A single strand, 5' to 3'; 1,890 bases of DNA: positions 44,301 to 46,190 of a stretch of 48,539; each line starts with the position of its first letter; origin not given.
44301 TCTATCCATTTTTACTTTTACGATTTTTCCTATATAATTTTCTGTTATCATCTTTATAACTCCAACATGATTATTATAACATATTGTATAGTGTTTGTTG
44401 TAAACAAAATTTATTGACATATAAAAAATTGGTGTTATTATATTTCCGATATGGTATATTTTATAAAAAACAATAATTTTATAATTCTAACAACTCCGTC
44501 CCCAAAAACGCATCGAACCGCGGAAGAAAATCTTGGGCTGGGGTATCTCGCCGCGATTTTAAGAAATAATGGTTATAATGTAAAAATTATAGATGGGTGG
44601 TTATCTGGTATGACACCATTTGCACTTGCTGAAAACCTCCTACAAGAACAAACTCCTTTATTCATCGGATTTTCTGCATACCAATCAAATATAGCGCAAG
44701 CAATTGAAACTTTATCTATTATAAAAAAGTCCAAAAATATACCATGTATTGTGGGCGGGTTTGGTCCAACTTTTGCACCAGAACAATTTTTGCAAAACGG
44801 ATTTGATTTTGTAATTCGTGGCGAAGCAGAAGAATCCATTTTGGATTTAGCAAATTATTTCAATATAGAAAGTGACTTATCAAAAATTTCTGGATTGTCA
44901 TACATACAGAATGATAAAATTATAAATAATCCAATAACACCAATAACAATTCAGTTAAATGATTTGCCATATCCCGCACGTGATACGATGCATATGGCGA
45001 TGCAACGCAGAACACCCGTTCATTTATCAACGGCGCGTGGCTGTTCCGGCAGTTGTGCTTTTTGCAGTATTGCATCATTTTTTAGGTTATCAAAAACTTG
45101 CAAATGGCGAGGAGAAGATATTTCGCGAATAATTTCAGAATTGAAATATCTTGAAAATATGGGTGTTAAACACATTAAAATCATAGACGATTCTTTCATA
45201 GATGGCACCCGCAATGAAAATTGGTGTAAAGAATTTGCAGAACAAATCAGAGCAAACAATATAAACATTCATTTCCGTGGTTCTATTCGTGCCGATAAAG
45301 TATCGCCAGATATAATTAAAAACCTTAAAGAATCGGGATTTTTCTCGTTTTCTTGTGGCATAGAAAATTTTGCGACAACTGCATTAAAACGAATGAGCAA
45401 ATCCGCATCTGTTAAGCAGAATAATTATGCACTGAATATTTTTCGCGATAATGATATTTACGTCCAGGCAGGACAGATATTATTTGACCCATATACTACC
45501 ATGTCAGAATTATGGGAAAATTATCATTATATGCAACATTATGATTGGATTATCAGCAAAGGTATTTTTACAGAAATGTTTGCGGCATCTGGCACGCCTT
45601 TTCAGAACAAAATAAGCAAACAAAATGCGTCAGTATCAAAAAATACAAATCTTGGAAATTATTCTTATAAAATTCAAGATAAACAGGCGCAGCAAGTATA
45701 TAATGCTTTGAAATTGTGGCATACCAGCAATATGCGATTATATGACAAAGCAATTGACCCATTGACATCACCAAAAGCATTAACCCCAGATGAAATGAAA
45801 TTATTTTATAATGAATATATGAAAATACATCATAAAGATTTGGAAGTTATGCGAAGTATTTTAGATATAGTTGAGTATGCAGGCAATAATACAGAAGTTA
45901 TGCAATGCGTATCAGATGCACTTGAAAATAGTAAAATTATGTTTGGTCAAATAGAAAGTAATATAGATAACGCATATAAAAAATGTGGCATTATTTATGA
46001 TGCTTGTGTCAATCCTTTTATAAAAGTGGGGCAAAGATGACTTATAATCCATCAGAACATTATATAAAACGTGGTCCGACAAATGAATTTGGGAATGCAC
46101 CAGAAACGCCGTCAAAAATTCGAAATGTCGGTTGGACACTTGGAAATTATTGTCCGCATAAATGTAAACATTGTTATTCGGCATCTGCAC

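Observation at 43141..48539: Compact nucleotide-tailoring cluster: HD + PPase-like / B12-radical SAM + SPASM-radical SAM + adenosine-deaminase-like / dNMP-kinase-like, with no precursor peptide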

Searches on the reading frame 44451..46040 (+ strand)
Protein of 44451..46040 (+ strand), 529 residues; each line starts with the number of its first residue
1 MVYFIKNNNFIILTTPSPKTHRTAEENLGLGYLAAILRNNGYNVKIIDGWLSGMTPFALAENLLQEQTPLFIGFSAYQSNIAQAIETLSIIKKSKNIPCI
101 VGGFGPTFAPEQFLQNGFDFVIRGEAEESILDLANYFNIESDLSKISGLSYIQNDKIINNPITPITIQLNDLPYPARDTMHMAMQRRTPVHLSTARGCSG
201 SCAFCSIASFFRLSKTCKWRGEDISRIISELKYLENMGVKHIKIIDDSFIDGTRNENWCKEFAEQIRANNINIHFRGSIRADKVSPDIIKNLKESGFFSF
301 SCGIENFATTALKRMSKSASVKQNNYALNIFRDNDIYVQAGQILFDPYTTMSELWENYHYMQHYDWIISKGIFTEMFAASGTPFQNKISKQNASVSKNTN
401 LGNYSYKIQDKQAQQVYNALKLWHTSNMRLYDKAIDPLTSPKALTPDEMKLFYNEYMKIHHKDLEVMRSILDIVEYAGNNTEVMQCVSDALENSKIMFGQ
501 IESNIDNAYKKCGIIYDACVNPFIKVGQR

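Call 6: search_protein_families(library=pfam, proteins=[window:44451-46040:+], max_evalue=0.1)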
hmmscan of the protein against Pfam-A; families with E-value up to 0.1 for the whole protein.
window:44451-46040:+ (529 aa): 4 families
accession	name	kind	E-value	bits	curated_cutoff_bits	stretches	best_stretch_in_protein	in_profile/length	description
PF02310.24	B12-binding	-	1.3e-17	64.2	32.1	1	26-131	13-118/121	B12 binding domain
PF04055.27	Radical_SAM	-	2.4e-12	47.8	29.5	1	193-358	2-163/166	Radical SAM superfamily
PF19864.5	Radical_SAM_N2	-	0.034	14.1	29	1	92-138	81-126/151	Radical SAM proteins, N-terminal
PF10553.14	MSV199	-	0.038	14.7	22.4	1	450-509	19-76/132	MSV199 domain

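Call 7: search_protein_families(library=ncbifam, proteins=[window:44451-46040:+], max_evalue=0.1)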
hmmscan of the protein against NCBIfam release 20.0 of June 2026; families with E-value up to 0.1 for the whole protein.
window:44451-46040:+ (529 aa): 24 families
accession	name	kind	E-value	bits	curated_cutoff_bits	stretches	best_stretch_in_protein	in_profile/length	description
TIGR02026.1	BchE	equivalog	1.3e-34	119.9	481.35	1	28-366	23-367/497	magnesium-protoporphyrin IX monomethyl ester anaerobic oxidative cyclase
TIGR04014.1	B12_SAM_MJ_0865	equivalog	7.1e-24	84.4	360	1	33-350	17-322/434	methyl-coenzyme M reductase glutamine C-methyltransferase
NF050148.1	rSAM_ApyD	equivalog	1.8e-22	79.5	750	1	26-329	24-331/645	RiPP biosynthesis radical SAM protein ApyD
TIGR04072.2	rSAM_ladder_B12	equivalog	1.2e-21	76.9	360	1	28-401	19-384/443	lipid biosynthesis B12-binding/radical SAM protein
TIGR04479.1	bcpD_PhpK_rSAM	subfamily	2.8e-21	75.5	600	1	27-344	72-389/504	PhpK family radical SAM P-methyltransferase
TIGR04367.1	HpnR_B12_rSAM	equivalog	4.4e-21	75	650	1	26-347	21-335/490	hopanoid C-3 methylase HpnR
TIGR04295.1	B12_rSAM_oligo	hypoth_equivalog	1.3e-18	66.9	400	1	27-328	25-325/422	TIGR04295 family B12-binding domain-containing radical SAM protein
NF040542.1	rSAM_RCCLKC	equivalog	3.2e-18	66.1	450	1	35-364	21-350/423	arsinothricin biosynthesis radical SAM protein ArsL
TIGR04013.1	B12_SAM_MJ_1487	hypoth_equivalog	3.3e-17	62.4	251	1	62-390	37-359/382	TIGR04013 family B12-binding domain/radical SAM domain-containing protein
TIGR04385.1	B12_rSAM_cofa1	equivalog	7.6e-17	61.7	450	1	28-336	21-336/438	B12 lower ligand biosynthesis radical SAM protein BzaD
TIGR03975.1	rSAM_ocin_1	subfamily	1.8e-15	56.5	281.85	1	65-338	125-404/606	RiPP maturation radical SAM C-methyltransferase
NF038361.1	rSAM_Sden_1168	equivalog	4.2e-15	55.3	575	1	28-364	86-451/560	Sden_1168 family B12-binding radical SAM P-methyltransferase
NF040546.1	rSAM_CUAEP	equivalog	3.8e-14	52.3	500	1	26-366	12-343/468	CUAEP/CCAEP-tail radical SAM (seleno)protein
TIGR03471.1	HpnJ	equivalog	1.9e-12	46.9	577.6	1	82-350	82-351/472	hopanoid biosynthesis associated radical SAM protein HpnJ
NF033712.0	B12_rSAM_KedN5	subfamily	1.8e-10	39.7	700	1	28-326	18-330/624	KedN5 family methylcobalamin-dependent radical SAM C-methyltransferase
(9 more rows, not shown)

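Call 8: search_protein_families(library=padloc, proteins=[window:44451-46040:+], max_evalue=0.1)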
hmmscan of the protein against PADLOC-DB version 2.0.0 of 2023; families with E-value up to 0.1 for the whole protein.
window:44451-46040:+ (529 aa): 1 family
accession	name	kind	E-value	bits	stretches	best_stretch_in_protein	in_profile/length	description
PDLC04689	PDC-M51A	-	4.5e-12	43.5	1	12-293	8-282/420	-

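Call 9: search_protein_families(library=phrogs, proteins=[window:44451-46040:+], max_evalue=0.1)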
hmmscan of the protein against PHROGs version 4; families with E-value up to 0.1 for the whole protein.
window:44451-46040:+ (529 aa): 1 family
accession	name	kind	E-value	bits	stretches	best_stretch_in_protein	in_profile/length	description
phrog_1920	-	unknown function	0.02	15.6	1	444-467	34-57/63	-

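Call 10: find_encoding_contigs(protein=window:44451-46040:+, flank=10000, max_places=10)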
Protein window:44451-46040:+ (529 aa): 1 contig read that carries it; 1 place shown.
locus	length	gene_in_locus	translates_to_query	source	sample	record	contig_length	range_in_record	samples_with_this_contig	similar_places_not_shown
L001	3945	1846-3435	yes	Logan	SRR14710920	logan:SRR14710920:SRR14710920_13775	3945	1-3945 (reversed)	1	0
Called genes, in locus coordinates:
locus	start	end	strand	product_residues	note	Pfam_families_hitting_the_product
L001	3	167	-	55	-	?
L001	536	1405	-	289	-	-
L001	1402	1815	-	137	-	PF00719:Pyrophosphatase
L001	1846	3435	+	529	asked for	PF02310:B12-binding, PF04055:Radical_SAM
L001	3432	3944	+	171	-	?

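Call 11: find_homologous_proteins(query=window:44451-46040:+, max_evalue=1e-10)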
Query window:44451-46040:+ (529 aa): 658 proteins with E <= 1e-10 among 8000 candidates; the best 120 are listed.
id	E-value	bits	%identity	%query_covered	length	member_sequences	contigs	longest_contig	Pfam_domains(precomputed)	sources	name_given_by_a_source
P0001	0.0e+0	1217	100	100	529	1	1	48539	PF04055.28,PF02310.25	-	-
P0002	9.4e-244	828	67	98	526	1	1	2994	PF04055.28,PF02310.25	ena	-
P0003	1.7e-241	821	67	98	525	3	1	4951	PF04055.28,PF02310.25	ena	-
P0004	3.0e-231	787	67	94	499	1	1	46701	PF04055.28,PF02310.25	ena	-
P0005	1.0e-209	716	60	98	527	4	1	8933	PF04055.28,PF02310.25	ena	-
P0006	4.7e-209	714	60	98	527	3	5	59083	PF04055.28,PF02310.25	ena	-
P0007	5.0e-209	714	59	98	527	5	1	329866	PF04055.28,PF08497.16,PF02310.25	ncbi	-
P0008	2.7e-207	708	60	98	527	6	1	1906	PF04055.28,PF02310.25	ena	-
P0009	6.2e-207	707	59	98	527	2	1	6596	PF04055.28,PF02310.25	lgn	-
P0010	8.2e-206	703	59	98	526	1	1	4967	PF04055.28,PF02310.25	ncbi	-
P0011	1.8e-205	702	60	98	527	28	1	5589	PF04055.28,PF02310.25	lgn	-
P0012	3.0e-205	701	59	98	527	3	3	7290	PF04055.28,PF02310.25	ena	-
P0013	1.1e-204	699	58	98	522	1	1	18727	PF04055.28,PF02310.25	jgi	-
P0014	8.3e-204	696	59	98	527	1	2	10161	PF04055.28,PF02310.25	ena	-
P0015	5.7e-203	694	57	98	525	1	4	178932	PF04055.28,PF02310.25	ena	-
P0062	4.2e-153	529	46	97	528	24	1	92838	PF04055.28,PF02310.25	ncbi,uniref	ncbi:radical SAM protein [Bradyrhizobium sp. I1.7.5]|uniref:B12-binding domain-containing radical SA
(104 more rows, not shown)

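Call 12: find_encoding_contigs(protein=P0007, flank=8000, max_places=3)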
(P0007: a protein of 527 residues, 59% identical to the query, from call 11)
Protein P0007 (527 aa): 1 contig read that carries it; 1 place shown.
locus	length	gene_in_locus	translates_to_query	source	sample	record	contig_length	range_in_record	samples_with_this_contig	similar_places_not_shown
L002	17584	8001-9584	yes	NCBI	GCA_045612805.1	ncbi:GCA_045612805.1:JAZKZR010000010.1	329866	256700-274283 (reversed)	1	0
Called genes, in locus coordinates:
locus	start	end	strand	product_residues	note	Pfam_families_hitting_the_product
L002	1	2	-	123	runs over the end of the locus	-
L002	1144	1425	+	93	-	-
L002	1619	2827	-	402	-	PF13356:Arm-DNA-bind_3, PF00589:Phage_integrase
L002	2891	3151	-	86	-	PF12728:HTH_17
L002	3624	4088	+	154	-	-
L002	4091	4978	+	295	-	PF08843:AbiEii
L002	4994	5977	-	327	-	-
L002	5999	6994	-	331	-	PF16263:DUF4917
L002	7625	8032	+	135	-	PF00293:NUDIX, PF14815:NUDIX_4 (weak)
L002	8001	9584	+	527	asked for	PF08497:Radical_SAM_N (faint), PF02310:B12-binding, PF04055:Radical_SAM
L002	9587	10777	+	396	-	PF04055:Radical_SAM, PF13353:Fer4_12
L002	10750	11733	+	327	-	PF00962:A_deaminase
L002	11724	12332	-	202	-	PF01712:dNK (weak), PF02223:Thymidylate_kin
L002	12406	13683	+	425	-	PF00012:HSP70, PF06723:MreB_Mbl, PF00012:HSP70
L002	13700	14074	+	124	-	PF04266:ASCH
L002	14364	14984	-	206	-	PF13505:OMP_b-brl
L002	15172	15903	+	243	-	-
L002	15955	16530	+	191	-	-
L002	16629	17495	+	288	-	-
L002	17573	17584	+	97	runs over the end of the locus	-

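Call 13: find_encoding_contigs(protein=P0062, flank=8000, max_places=3)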
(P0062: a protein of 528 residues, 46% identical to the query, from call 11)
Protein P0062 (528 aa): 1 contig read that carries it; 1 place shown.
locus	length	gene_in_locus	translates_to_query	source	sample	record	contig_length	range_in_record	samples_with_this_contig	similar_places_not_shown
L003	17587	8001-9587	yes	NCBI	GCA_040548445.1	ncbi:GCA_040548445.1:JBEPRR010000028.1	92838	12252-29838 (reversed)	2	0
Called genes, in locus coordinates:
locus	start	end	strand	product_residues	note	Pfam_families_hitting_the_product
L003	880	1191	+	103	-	PF13546:DDE_5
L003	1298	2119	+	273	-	PF13546:DDE_5, PF01609:DDE_Tnp_1 (weak)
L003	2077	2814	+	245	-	PF21545:T7SS_EccA1_N, PF07719:TPR_2 (faint), PF07721:TPR_4 (faint), PF13428:TPR_14 (faint), PF13432:TPR_16 (faint), PF14559:TPR_19 (weak)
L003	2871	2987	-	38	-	-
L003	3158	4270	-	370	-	PF04055:Radical_SAM (weak)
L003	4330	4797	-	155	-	PF00596:Aldolase_II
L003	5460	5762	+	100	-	-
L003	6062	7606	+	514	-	PF00450:Peptidase_S10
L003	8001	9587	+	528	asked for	PF02310:B12-binding, PF04055:Radical_SAM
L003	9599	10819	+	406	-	PF13353:Fer4_12, PF04055:Radical_SAM, PF13186:SPASM (weak)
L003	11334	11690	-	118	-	PF14478:DUF4430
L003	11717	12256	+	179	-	-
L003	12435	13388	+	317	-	PF12799:LRR_4 (faint), PF13855:LRR_8 (faint), PF00560:LRR_1 (faint)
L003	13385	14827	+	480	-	PF00560:LRR_1 (faint), PF12799:LRR_4 (faint), PF13855:LRR_8 (faint), PF14496:NEL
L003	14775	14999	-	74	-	-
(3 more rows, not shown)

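Call 14: find_encoding_contigs(protein=P0004, flank=8000, max_places=3)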
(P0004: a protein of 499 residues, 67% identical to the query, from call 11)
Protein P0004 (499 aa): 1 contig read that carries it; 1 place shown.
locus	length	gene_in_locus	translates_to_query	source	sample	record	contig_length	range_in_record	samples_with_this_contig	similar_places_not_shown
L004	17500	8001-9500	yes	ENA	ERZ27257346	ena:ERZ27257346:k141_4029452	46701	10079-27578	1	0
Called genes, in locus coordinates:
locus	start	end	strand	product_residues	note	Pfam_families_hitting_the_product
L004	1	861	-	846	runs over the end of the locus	-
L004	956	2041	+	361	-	PF04055:Radical_SAM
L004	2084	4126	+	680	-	PF19310:TOP_N, PF01432:Peptidase_M3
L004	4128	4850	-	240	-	-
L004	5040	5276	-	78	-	-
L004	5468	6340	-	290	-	PF13505:OMP_b-brl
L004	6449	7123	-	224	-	-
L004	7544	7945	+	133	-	PF00293:NUDIX, PF14815:NUDIX_4 (faint)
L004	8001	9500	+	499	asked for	PF02310:B12-binding, PF04055:Radical_SAM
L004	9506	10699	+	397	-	PF04055:Radical_SAM, PF13353:Fer4_12 (faint), PF13186:SPASM (weak)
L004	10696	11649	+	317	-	PF00962:A_deaminase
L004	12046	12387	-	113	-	PF00719:Pyrophosphatase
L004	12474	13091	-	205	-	PF02223:Thymidylate_kin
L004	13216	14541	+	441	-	PF00012:HSP70, PF06723:MreB_Mbl (weak), PF00012:HSP70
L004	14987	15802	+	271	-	PF13505:OMP_b-brl, PF02462:Opacity (weak)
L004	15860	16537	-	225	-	PF03099:BPL_LplA_LipB, PF21948:LplA-B_cat (weak)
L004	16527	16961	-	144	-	-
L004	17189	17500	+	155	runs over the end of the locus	-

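Call 19: find_related_loci(query=A1, collection=genome_contigs, flank=8000)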
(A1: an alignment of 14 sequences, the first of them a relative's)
Query A1 (529 aa) in genome_contigs; peptide patterns used: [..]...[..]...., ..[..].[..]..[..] (x = any residue, [..] = any of these).
211 stretches matched a pattern; 137 encode a relative of the query (tblastn E <= 1e-3); the best 80 are kept; 80 distinct loci.
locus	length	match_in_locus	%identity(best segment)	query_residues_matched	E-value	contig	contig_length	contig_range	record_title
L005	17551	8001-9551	59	8-526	0e+0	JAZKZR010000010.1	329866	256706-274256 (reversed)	MAG: Candidatus Enterousia sp. isolate T1900045086_TC20190080.MAGScoT_cleanbin_000026 SGB_4685_k141_2971495, whole genom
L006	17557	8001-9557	59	8-526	0e+0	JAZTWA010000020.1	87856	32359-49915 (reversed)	MAG: Candidatus Enterousia sp. isolate T1900045335_YK20190024.MAGScoT_cleanbin_000047 SGB_6593_k141_2281732, whole genom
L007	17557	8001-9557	58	8-526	0e+0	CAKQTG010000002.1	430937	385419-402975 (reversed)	MAG: uncultured Alphaproteobacteria bacterium isolate REFINED_METABAT215_TOP10_CONTIGS_1500_ASSEMBLY_K77_MERGED__Hadza_M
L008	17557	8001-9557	58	8-526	0e+0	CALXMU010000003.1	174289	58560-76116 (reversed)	MAG: uncultured Alphaproteobacteria bacterium isolate BRZ_MD__bin57 genome assembly, contig: BRZ_MD__NODE_94_length_1742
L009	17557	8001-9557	58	8-526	0e+0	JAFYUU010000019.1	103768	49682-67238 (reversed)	MAG: Alphaproteobacteria bacterium isolate RGIG7441 Water_buffalos_Colon-1__c952124, whole genome shotgun sequence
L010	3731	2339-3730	63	8-471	0e+0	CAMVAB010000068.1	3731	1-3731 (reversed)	MAG TPA_asm: uncultured proteobacterium isolate SRR8387716_bin.61_metaWRAP_v1.3_MAG genome assembly, contig: ERZ14209542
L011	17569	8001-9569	56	8-528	0e+0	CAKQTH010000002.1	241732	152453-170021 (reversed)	MAG: uncultured Alphaproteobacteria bacterium isolate REFINED_METABAT215_TOP10_CONTIGS_1500_ASSEMBLY_K77_MERGED__Hadza_M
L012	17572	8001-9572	55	7-528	0e+0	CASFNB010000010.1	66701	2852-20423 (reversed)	uncultured proteobacterium isolate A1_L3_371371_idba_bin.16 genome assembly, contig: A1_L3_371371_idba_bin.16.fa_scaffol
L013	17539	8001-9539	46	11-523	5e-164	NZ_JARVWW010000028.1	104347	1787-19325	Bradyrhizobium sp. SSUT77 NODE_28_length_104347_cov_21.196056, whole genome shotgun sequence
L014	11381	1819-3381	47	6-524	2e-161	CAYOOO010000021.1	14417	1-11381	MAG TPA_asm: uncultured Gammaproteobacteria bacterium isolate binchicken_co110_106 genome assembly, contig: NODE_9109_le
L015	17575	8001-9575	44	6-524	1e-155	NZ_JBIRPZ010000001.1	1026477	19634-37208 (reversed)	Streptomyces sp. NPDC021212 NPDC021212_153_H9.ctg-0001, whole genome shotgun sequence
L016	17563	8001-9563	44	11-524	4e-155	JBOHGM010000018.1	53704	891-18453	MAG: Pseudonocardiaceae bacterium isolate SD8046_metabat2.bin.1 NODE_19_length_53704_cov_15.350225, whole genome shotgun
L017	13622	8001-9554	43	11-526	7e-155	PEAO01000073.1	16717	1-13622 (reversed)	MAG: Magnetococcales bacterium DCbin2 scaffold369, whole genome shotgun sequence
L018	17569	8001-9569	46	6-525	8e-154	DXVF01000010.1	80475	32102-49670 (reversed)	MAG TPA_asm: Clostridiales bacterium isolate HRGM_Genome_3086 HRGM_Genome_3086_10, whole genome shotgun sequence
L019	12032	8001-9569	46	6-525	1e-153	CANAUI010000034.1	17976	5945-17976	MAG TPA_asm: uncultured Clostridium sp. isolate SRR16350250_bin.1_metawrap_v1.3_MAG genome assembly, contig: NODE.517_le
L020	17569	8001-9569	46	6-525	3e-153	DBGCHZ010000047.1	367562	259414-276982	MAG TPA_asm: Clostridia bacterium isolate MAG11343 contig47, whole genome shotgun sequence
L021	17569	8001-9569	46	6-525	3e-153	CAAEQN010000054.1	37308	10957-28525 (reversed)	MAG TPA_asm: Clostridia bacterium, isolate HGM13641, WGS project CAAEQN010000000 data, contig: ERS608493_26_k95_27880, w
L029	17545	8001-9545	45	11-524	9e-152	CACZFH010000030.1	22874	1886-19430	MAG: uncultured Erysipelotrichaceae bacterium isolate RUG12568 genome assembly, contig: RUG12568_asm_30, whole genome sh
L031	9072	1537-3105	45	6-525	2e-151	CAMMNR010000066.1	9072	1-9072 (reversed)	MAG: uncultured Clostridium sp. isolate ERR4968678_bin.68_MetaWRAP_v1.1_MAG genome assembly, contig: NODE_4492_length_90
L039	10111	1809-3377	45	6-525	4e-150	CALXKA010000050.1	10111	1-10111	MAG: uncultured Clostridia bacterium isolate BRZ_GB__bin17 genome assembly, contig: BRZ_GB__NODE_9289_length_10111_cov_3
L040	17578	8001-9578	43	11-529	9e-150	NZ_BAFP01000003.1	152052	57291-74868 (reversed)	Nocardia abscessus NBRC 100374, whole genome shotgun sequence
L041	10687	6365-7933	45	6-525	8e-150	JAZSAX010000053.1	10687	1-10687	MAG: Clostridia bacterium isolate T1900044929_TS20190395.MAGScoT_cleanbin_000016 SGB_3412_k141_1418459, whole genome sho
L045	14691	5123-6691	45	6-525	5e-149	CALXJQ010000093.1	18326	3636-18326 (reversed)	MAG: uncultured Clostridia bacterium isolate BRZ_BD__bin46 genome assembly, contig: BRZ_BD__NODE_2101_length_18326_cov_8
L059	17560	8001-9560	43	7-524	3e-143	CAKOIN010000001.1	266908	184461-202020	MAG: uncultured Bacilli bacterium isolate REFINED_METABAT215_TOP10_CONTIGS_1500_ASSEMBLY_K77_MERGED__Hadza_MoBio_hadza-A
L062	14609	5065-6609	42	9-524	5e-143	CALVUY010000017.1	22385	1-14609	MAG: uncultured Bacilli bacterium isolate BRZ_EQ__bin120 genome assembly, contig: BRZ_EQ__NODE_3738_length_22385_cov_9.1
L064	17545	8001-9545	44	9-524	2e-141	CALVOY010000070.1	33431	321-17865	MAG: uncultured Bacilli bacterium isolate E06__bin86 genome assembly, contig: E06__k127_4638872, whole genome shotgun se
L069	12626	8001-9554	42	8-524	2e-140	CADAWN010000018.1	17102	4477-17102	MAG: uncultured Erysipelotrichaceae bacterium isolate RUG13689 genome assembly, contig: RUG13689_asm_18, whole genome sh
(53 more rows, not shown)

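Call 23: search_solved_structures(query=A1, max_evalue=0.001)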
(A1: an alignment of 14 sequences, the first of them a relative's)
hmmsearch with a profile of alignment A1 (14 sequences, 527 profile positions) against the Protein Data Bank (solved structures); distinct sequences matched with E-value up to 0.001: 8.
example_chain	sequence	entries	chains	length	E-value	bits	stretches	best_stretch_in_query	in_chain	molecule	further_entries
5ul2_A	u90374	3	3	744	1.1e-31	113.3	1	27-368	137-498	OxsB protein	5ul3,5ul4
9ccb_A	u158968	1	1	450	7.2e-18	67.8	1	108-345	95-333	Radical SAM core domain-containing protein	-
7kdx_A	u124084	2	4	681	2.6e-11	46.1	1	68-267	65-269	Methyltransferase TokK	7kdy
9n1b_A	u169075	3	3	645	3.9e-11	45.5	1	71-271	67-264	Radical SAM protein | Radical SAM enzyme CysS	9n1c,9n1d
6wte_A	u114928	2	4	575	1.8e-07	33.5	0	30-159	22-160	B12-binding domain-containing protein | Tryptophan-C2-methyltransferase containing B12-binding domain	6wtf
6fd2_B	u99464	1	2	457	7.7e-06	28.1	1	165-310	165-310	Putative apramycin biosynthetic oxidoreductase 4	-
4jc0_A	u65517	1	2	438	1.2e-05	27.4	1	182-334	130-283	Ribosomal protein S12 methylthiotransferase RimO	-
2qgq_A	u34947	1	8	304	3.1e-05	26.1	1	194-334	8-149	Protein TM_1862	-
